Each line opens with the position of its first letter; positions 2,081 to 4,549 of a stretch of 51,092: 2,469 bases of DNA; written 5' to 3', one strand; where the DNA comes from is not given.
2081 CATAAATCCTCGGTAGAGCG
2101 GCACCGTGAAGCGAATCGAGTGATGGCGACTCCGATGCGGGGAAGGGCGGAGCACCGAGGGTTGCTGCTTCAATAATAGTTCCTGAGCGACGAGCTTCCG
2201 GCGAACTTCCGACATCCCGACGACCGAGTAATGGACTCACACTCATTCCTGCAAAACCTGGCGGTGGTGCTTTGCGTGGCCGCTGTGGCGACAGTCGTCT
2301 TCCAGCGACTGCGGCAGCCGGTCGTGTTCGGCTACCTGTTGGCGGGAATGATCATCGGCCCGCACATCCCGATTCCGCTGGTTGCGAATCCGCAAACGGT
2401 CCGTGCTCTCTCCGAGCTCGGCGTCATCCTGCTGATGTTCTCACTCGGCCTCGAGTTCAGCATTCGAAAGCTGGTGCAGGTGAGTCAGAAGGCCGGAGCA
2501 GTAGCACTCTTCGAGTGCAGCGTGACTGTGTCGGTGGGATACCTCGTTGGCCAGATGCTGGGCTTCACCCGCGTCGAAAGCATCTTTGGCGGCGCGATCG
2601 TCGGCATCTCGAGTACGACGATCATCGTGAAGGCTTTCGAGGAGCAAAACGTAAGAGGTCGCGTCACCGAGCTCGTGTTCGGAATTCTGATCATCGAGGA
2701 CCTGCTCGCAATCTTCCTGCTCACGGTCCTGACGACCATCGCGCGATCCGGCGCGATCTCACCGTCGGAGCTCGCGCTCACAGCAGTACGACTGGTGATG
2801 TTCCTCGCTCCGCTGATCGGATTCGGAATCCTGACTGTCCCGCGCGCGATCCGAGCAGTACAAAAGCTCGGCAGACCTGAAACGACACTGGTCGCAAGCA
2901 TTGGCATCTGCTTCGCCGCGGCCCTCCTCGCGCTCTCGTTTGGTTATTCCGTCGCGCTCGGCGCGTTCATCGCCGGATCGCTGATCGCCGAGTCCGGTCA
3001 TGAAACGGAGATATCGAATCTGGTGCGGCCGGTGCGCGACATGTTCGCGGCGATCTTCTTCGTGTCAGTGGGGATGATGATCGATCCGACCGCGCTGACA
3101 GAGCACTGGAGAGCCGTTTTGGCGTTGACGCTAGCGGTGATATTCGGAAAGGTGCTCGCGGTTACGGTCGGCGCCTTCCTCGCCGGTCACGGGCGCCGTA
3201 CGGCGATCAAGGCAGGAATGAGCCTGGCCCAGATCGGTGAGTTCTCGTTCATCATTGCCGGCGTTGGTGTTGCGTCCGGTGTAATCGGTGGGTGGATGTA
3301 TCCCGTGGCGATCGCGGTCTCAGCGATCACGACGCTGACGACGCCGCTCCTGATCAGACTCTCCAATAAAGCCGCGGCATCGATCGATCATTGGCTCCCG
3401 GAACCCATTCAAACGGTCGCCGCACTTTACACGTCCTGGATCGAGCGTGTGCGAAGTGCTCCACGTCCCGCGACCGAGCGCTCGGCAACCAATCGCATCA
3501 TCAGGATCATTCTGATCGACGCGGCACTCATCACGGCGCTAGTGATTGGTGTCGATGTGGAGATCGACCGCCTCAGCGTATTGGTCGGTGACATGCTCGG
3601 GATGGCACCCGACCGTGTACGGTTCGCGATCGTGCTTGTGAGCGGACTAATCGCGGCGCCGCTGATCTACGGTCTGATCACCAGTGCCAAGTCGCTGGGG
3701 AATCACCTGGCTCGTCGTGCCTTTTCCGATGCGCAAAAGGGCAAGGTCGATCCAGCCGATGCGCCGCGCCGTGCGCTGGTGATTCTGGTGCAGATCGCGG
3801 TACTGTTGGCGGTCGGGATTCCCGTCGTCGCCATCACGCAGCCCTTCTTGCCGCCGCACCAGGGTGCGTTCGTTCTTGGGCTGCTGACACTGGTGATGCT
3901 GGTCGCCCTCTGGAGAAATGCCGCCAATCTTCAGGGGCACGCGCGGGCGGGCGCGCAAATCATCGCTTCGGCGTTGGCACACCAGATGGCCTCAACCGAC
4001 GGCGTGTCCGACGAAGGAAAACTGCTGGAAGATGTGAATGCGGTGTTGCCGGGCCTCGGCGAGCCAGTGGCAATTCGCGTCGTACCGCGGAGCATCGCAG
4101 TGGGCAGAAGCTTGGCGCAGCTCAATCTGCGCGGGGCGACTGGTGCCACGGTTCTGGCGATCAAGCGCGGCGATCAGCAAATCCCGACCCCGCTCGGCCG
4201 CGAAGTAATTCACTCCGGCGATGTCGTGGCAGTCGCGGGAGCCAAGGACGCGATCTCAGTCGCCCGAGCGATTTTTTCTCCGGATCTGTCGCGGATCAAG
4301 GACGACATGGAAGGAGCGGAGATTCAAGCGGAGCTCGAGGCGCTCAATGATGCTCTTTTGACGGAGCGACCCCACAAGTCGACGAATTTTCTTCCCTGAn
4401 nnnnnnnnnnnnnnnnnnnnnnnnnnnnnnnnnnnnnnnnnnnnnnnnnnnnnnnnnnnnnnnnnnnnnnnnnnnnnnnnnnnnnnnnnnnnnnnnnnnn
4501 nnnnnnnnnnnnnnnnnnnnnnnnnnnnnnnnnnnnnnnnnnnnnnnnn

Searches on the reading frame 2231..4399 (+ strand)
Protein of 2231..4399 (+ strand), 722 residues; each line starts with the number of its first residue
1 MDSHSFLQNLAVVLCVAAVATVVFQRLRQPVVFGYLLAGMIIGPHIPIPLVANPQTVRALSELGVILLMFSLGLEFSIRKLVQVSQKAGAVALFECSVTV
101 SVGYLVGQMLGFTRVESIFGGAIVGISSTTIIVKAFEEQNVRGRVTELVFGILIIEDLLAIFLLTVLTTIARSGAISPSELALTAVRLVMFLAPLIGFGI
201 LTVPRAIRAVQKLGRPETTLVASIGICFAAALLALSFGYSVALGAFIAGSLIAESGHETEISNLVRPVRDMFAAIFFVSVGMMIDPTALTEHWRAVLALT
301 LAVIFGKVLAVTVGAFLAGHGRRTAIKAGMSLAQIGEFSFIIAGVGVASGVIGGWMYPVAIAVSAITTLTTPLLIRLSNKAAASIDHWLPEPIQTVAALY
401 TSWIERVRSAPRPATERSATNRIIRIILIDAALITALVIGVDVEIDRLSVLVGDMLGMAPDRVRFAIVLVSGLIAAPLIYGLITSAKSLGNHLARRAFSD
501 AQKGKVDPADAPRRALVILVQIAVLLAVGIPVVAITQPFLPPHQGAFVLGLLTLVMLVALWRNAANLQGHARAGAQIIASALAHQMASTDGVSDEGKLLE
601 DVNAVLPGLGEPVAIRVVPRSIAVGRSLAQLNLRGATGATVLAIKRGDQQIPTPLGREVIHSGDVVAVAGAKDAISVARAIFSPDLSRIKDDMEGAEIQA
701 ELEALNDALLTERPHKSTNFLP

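Call 67: search_protein_families(library=pfam, proteins=[window:2231-4399:+], max_evalue=0.00001)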
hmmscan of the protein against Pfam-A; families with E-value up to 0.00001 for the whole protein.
window:2231-4399:+ (722 aa): 2 families
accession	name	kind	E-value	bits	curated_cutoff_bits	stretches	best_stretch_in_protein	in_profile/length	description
PF00999.27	Na_H_Exchanger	-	5.1e-61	207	26.2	1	16-375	3-374/375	Sodium/hydrogen exchanger, transmembrane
PF02080.26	TrkA_C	-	3.7e-14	52.8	27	1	614-682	3-70/71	TrkA-C domain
